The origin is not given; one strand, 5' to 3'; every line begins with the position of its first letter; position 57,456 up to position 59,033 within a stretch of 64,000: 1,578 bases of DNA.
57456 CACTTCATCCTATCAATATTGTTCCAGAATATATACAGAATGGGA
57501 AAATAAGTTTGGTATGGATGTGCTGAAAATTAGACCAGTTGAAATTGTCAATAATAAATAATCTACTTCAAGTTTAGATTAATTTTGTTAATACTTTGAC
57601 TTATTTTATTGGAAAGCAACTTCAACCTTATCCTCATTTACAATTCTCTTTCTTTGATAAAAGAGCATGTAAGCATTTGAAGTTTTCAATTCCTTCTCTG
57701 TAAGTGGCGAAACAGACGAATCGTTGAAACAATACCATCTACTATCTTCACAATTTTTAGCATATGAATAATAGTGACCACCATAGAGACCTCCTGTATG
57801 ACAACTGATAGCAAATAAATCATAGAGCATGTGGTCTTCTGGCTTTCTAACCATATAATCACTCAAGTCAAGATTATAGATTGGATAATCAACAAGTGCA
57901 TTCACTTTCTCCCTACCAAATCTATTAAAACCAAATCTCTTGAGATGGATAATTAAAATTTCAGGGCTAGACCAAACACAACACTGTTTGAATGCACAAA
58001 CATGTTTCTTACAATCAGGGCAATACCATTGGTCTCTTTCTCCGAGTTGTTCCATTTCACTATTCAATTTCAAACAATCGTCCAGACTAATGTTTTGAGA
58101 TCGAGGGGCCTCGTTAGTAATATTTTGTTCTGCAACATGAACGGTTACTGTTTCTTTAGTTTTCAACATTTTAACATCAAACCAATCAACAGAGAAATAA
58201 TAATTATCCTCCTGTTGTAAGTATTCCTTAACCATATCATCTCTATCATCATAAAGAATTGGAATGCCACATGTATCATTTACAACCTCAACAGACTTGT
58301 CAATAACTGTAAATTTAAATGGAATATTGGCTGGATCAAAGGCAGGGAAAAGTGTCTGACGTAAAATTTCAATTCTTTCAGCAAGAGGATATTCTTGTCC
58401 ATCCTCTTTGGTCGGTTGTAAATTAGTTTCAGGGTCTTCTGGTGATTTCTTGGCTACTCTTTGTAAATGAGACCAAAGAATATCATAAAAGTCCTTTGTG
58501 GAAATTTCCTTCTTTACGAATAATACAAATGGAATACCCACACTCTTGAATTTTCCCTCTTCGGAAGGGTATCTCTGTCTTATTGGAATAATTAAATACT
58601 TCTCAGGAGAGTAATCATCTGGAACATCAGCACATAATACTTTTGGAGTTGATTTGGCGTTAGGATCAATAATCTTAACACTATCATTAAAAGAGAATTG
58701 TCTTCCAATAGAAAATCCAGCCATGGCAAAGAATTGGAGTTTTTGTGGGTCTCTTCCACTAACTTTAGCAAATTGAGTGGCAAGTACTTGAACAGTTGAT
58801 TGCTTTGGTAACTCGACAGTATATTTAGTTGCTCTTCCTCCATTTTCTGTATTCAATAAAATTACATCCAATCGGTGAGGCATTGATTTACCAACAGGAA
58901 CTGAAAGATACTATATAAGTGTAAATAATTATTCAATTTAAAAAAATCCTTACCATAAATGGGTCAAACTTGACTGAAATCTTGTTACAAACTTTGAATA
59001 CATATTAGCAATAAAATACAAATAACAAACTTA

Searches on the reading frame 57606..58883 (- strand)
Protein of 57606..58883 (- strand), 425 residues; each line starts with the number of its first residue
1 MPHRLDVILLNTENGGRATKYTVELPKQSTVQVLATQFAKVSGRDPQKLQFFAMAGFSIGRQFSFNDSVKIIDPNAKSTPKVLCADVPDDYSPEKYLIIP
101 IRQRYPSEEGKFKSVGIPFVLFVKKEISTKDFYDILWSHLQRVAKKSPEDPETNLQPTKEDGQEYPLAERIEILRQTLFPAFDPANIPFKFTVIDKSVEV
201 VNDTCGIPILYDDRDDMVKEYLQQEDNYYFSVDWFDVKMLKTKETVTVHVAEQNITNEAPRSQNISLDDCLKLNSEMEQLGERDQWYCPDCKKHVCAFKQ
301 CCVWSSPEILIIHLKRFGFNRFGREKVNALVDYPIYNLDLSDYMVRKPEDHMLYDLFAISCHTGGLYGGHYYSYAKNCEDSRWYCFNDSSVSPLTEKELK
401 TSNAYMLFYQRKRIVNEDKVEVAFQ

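Call 30: search_protein_families(library=pfam, proteins=[window:57606-58883:-], max_evalue=0.001)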
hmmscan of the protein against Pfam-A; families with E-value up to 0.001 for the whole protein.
window:57606-58883:- (425 aa): 2 families
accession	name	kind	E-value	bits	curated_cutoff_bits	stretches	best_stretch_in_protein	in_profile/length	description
PF00443.35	UCH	-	3.8e-33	115.6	23.9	1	282-409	128-254/254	Ubiquitin carboxyl-terminal hydrolase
PF13423.12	UCH_1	-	3.6e-07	30.6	22.2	1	245-391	155-317/317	Ubiquitin carboxyl-terminal hydrolase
